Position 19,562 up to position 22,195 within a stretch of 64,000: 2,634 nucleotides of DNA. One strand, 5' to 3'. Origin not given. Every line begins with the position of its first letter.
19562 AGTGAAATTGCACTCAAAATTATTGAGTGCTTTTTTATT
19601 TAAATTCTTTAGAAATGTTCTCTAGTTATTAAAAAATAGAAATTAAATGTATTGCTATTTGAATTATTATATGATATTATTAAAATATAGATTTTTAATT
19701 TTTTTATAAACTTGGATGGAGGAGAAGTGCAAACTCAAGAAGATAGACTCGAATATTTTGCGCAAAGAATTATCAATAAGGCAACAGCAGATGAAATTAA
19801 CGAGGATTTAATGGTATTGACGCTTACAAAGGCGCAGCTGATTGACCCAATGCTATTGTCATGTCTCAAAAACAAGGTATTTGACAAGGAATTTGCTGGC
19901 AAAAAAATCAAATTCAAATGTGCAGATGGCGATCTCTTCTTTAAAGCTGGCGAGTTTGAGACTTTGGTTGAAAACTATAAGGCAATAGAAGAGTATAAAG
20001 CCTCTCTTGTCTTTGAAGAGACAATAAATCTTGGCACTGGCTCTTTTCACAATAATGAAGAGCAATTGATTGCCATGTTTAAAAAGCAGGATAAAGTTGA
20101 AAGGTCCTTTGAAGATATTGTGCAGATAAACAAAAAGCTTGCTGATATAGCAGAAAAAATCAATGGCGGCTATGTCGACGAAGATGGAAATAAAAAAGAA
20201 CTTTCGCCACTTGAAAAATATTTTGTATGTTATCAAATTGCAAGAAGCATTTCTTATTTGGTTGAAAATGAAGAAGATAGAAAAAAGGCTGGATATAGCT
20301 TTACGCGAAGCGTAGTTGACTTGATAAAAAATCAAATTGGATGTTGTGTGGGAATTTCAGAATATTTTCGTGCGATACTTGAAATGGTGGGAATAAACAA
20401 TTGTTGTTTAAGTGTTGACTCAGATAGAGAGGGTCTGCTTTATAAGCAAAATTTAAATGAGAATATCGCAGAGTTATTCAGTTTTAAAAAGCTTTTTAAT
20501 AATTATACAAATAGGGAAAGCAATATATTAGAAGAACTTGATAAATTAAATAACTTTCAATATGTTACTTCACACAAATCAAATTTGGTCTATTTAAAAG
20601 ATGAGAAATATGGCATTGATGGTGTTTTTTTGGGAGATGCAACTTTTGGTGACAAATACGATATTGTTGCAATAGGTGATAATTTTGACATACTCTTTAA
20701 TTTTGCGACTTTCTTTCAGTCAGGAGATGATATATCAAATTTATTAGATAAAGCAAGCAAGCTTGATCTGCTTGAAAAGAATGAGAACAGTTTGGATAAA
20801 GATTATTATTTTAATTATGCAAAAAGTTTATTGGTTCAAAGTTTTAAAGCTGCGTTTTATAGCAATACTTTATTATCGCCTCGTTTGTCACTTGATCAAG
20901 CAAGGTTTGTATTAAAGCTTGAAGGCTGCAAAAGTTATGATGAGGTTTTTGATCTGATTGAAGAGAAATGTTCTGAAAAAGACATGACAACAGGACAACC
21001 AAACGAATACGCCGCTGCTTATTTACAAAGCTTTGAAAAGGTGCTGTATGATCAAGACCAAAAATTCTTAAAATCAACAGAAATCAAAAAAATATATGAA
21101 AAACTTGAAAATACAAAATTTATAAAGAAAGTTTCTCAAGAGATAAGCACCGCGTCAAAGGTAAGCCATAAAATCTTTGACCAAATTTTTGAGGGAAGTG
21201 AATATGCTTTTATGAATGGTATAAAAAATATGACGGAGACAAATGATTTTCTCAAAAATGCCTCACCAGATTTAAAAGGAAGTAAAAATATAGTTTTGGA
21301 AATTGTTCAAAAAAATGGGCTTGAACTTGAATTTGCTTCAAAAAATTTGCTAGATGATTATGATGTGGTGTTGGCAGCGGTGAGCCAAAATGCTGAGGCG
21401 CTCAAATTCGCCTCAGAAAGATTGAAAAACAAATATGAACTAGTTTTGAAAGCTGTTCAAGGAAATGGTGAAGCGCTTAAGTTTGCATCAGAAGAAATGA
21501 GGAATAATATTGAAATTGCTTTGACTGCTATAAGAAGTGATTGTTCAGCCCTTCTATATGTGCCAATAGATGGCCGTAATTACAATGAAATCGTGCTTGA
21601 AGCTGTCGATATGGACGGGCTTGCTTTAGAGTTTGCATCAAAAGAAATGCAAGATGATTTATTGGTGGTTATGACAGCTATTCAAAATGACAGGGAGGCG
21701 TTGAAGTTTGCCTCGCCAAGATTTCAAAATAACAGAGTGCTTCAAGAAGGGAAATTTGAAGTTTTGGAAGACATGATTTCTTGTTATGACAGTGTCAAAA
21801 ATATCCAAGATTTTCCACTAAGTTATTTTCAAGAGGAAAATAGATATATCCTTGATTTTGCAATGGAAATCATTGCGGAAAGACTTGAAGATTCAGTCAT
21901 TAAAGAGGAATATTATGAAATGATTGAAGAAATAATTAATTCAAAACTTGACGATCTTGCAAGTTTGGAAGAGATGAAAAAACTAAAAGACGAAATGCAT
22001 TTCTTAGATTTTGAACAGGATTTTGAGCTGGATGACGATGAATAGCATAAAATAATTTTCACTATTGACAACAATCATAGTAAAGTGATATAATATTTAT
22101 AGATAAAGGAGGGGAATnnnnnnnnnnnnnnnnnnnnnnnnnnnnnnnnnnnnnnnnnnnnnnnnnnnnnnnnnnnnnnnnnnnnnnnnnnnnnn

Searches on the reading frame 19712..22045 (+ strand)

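Call 76: search_protein_families(library=pfam, proteins=[window:19712-22045:+], max_evalue=0.00001)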
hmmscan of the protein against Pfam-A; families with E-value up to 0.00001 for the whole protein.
window:19712-22045:+ (777 aa): 1 family
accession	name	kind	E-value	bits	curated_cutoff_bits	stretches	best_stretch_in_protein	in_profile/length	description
PF13475.11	DUF4116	-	1.8e-44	149.4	24.9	3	525-572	2-49/49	Domain of unknown function (DUF4116)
